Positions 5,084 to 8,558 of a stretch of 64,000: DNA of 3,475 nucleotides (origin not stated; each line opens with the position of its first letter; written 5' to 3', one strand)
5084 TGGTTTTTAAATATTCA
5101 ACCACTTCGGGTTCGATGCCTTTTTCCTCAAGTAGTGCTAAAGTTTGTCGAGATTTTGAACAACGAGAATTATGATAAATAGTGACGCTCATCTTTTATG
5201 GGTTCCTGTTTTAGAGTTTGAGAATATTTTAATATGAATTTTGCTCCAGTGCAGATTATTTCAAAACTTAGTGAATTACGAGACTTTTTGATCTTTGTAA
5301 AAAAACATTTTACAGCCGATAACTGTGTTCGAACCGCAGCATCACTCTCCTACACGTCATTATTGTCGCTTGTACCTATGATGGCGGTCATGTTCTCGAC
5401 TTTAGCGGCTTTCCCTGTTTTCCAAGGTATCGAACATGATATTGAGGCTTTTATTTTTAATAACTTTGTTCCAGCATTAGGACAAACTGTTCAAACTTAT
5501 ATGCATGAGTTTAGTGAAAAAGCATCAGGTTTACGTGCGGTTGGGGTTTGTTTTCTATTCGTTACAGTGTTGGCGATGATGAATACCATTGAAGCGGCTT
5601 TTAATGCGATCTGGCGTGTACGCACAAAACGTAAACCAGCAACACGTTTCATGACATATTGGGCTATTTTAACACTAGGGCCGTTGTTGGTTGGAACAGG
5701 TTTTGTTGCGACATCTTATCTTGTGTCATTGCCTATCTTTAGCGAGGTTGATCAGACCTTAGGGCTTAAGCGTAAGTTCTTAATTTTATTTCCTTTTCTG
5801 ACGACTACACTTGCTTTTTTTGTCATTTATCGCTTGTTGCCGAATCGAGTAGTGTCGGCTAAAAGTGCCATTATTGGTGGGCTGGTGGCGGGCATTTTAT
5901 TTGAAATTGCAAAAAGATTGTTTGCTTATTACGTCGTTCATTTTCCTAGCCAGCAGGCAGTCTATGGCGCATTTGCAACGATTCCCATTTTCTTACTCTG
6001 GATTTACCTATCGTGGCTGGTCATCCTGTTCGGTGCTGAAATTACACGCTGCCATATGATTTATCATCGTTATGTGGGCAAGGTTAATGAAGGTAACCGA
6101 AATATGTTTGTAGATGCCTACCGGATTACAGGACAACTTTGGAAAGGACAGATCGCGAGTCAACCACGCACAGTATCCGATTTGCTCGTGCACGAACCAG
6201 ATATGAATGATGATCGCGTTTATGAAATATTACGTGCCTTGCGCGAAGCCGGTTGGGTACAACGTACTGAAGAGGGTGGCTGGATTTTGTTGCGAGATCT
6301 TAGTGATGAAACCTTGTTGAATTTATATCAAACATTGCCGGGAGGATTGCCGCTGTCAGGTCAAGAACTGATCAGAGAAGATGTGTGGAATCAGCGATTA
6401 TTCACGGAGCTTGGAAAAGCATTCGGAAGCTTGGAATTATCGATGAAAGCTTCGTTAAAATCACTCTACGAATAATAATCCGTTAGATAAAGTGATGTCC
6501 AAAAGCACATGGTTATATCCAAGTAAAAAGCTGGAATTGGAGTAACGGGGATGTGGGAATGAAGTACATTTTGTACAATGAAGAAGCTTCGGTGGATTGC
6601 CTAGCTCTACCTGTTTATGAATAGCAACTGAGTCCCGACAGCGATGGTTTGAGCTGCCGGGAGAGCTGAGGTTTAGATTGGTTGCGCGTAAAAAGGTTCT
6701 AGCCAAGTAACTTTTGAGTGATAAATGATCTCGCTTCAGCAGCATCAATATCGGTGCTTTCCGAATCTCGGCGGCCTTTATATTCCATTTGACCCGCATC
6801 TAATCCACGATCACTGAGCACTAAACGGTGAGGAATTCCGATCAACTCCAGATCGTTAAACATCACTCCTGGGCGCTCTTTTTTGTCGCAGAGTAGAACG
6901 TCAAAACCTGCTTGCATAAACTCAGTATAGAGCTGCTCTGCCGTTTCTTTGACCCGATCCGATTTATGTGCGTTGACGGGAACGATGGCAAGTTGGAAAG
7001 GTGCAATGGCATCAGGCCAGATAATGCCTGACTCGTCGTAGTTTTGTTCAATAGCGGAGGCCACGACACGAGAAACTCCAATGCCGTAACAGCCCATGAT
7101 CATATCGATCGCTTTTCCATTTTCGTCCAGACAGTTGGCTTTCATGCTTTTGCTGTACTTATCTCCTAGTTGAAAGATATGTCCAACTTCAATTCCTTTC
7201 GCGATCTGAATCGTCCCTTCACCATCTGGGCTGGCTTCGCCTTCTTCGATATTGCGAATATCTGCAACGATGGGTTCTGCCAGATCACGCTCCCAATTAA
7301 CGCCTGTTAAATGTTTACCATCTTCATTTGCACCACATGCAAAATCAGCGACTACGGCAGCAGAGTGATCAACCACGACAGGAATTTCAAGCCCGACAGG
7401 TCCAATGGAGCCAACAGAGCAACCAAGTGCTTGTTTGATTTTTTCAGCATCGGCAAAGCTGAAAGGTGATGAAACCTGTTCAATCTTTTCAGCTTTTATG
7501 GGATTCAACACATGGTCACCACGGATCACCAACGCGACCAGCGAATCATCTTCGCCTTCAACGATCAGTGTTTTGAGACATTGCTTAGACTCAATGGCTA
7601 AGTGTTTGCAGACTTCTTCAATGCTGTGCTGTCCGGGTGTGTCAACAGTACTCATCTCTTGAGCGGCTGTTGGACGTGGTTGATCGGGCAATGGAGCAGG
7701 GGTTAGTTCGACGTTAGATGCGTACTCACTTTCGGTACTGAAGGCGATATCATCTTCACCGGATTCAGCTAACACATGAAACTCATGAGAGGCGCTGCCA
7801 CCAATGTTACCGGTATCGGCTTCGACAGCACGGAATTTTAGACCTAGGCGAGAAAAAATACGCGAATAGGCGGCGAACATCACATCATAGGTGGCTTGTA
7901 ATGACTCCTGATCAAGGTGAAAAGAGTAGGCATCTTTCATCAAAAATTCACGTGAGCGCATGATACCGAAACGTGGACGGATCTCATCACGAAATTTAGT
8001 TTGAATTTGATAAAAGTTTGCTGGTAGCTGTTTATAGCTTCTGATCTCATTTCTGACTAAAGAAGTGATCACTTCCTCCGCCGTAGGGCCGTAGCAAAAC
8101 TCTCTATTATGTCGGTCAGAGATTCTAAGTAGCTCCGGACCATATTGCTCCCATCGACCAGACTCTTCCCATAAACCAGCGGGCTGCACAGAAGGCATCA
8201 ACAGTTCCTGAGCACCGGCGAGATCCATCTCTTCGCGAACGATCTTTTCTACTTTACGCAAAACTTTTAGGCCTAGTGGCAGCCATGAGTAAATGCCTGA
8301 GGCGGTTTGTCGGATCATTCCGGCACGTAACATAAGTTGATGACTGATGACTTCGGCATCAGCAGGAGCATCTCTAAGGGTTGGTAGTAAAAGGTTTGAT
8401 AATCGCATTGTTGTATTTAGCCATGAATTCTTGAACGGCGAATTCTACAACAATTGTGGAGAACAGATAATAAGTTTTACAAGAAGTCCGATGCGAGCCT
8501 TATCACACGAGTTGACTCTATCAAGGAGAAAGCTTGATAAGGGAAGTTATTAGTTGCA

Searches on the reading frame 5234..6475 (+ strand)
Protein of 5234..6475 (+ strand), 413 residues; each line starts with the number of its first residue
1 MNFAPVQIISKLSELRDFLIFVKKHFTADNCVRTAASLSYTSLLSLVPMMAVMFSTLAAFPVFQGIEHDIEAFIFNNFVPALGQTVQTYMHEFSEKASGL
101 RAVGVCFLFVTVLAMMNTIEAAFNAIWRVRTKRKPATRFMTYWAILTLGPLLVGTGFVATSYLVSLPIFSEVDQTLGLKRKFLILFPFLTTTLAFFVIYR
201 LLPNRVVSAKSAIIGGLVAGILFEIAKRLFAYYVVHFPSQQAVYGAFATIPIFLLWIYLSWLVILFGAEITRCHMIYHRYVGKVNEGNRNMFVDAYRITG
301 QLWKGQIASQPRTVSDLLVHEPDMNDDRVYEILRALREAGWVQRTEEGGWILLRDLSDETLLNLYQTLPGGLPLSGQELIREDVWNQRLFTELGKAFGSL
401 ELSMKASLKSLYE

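Call 74: search_protein_families(library=pfam, proteins=[window:5234-6475:+], max_evalue=0.00001)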
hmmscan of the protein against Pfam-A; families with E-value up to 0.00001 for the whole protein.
window:5234-6475:+ (413 aa): 1 family
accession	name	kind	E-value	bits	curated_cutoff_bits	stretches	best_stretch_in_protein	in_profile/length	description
PF03631.20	Virul_fac_BrkB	-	3.7e-62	210.8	33.7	1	28-272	2-253/259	Virulence factor BrkB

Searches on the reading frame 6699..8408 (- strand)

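Call 74: search_protein_families(library=pfam, proteins=[window:6699-8408:-], max_evalue=0.00001)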
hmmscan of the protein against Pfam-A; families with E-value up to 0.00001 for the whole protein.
window:6699-8408:- (569 aa): 3 families
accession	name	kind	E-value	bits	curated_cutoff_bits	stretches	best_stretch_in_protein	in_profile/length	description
PF00587.30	tRNA-synt_2b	-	7.9e-36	124.2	29.3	1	96-456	3-179/179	tRNA synthetase class II core domain (G, H, P, S and T)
PF04073.20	tRNA_edit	-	6.2e-25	88.1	25.5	1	257-373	1-119/123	Aminoacyl-tRNA editing domain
PF03129.25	HGTP_anticodon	-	3.9e-14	53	21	1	472-565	1-93/94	Anticodon binding domain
